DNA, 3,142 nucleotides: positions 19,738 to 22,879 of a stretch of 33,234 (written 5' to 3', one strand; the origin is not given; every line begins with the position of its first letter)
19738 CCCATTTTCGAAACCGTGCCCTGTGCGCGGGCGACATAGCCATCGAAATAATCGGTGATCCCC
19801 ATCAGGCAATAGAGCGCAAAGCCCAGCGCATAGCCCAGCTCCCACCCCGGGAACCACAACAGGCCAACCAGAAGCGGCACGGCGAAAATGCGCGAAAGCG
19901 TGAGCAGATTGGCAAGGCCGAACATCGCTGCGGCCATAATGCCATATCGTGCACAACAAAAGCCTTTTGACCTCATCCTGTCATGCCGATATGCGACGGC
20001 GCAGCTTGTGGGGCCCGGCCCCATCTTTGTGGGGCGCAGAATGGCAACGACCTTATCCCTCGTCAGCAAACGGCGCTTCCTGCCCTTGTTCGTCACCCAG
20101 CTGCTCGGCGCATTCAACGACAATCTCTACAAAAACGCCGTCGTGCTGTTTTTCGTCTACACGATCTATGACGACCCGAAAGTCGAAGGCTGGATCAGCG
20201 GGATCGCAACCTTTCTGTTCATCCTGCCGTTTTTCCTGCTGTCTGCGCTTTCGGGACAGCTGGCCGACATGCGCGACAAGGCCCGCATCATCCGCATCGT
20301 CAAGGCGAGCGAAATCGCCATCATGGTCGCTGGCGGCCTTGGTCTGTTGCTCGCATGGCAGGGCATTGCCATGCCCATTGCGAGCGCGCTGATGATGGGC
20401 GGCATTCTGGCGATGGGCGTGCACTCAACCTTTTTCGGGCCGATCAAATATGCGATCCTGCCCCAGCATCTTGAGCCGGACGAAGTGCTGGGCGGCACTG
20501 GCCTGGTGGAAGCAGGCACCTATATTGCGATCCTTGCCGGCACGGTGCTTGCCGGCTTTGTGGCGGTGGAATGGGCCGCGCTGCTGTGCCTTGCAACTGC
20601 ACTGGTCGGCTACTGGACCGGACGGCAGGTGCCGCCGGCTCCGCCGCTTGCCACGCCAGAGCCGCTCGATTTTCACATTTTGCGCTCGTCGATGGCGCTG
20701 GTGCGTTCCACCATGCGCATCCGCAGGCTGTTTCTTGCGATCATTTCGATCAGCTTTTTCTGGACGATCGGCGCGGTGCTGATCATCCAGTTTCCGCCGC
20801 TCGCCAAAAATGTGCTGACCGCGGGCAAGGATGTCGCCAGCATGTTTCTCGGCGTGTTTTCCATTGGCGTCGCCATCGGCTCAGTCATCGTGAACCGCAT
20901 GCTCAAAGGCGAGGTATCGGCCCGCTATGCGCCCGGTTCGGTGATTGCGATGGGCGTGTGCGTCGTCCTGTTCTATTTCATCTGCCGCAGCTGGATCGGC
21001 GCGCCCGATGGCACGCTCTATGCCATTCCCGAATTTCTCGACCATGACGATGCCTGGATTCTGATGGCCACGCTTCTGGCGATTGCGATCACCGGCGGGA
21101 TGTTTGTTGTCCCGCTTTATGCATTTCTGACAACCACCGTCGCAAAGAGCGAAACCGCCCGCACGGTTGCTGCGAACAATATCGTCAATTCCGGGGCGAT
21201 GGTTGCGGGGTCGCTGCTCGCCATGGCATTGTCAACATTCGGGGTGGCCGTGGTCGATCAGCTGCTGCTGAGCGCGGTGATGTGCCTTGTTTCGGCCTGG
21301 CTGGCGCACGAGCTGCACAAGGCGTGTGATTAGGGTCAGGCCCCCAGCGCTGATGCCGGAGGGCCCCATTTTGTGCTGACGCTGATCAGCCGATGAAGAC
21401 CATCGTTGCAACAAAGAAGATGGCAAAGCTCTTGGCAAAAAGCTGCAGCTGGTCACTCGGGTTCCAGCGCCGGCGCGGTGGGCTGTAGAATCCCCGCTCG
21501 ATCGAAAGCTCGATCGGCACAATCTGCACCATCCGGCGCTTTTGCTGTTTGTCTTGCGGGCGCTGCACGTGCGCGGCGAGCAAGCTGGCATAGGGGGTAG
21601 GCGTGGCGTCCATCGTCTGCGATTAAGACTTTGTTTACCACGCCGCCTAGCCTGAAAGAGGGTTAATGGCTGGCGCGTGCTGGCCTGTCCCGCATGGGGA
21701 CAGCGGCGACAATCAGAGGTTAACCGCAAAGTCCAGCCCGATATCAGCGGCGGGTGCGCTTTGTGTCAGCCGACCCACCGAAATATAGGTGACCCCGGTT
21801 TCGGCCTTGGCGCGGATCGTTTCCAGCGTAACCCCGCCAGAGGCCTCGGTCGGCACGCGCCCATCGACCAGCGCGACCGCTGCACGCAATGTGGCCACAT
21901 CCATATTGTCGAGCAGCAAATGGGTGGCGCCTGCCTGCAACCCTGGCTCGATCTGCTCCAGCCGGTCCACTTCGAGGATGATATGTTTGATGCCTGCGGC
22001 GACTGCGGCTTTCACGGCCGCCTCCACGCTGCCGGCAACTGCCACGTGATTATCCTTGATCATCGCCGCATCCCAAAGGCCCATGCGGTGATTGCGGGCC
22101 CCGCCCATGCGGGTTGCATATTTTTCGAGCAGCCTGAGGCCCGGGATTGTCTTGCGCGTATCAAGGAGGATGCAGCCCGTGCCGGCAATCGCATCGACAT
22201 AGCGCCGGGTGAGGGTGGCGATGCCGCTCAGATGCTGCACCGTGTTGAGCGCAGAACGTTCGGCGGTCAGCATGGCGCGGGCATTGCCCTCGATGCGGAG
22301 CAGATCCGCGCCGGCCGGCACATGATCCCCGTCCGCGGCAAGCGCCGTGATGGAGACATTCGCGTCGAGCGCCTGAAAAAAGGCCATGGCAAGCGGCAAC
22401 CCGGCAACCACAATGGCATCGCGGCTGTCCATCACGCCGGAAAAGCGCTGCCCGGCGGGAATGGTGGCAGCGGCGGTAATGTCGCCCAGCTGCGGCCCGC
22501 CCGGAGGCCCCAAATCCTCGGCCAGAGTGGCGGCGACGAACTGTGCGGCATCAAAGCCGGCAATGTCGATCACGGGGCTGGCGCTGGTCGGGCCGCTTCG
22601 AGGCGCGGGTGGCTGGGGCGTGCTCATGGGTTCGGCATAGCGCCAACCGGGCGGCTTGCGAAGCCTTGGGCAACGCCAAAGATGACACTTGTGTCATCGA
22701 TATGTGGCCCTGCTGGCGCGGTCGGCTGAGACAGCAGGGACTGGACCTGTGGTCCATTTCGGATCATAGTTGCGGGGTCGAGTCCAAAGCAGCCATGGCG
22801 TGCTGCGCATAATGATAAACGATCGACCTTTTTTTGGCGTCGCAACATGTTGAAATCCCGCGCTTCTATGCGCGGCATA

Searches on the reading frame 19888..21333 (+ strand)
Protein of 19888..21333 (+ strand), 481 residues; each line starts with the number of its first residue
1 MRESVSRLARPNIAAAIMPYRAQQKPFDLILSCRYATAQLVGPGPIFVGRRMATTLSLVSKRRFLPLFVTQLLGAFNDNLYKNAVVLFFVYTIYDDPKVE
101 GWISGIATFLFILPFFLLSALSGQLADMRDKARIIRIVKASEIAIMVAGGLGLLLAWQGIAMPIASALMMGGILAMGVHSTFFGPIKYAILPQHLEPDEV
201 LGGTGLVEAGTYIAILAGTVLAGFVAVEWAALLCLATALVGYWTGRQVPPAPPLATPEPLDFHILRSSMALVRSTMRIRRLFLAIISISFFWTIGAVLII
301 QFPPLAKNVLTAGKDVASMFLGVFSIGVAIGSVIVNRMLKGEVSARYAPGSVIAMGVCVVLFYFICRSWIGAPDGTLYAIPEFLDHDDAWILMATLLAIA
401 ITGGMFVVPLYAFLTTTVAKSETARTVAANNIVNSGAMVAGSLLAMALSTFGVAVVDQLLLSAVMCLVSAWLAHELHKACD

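Call 9: search_protein_families(library=pfam, proteins=[window:19888-21333:+], max_evalue=0.001)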
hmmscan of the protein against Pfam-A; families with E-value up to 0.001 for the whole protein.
window:19888-21333:+ (481 aa): 1 family
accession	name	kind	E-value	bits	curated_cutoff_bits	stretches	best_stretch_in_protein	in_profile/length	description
PF07690.21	MFS_1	-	1e-12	48.1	33.4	1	68-378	2-296/347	Major Facilitator Superfamily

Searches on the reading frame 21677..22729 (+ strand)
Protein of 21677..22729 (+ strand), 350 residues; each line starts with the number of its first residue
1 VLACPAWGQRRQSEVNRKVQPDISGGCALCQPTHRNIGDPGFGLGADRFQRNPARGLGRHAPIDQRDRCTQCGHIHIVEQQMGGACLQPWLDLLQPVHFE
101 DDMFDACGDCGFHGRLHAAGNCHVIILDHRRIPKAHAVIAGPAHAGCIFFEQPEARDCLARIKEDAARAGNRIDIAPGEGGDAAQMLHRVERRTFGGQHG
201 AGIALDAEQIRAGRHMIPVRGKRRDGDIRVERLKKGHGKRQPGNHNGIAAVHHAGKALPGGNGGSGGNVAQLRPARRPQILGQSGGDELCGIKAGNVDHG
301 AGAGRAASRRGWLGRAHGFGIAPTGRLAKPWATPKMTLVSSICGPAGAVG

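Call 9: search_protein_families(library=pfam, proteins=[window:21677-22729:+], max_evalue=0.001)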
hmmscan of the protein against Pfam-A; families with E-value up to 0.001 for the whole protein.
window:21677-22729:+ (350 aa): 0 families

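Call 88: search_protein_families(library=pfam, proteins=[window:21677-22729:+], max_evalue=0.1)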
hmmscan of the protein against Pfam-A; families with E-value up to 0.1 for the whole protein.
window:21677-22729:+ (350 aa): 1 family
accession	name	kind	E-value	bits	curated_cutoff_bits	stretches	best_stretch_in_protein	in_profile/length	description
PF12524.13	GlyL_C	-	0.06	13.9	21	0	138-161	2-25/65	dsDNA virus glycoprotein L C terminal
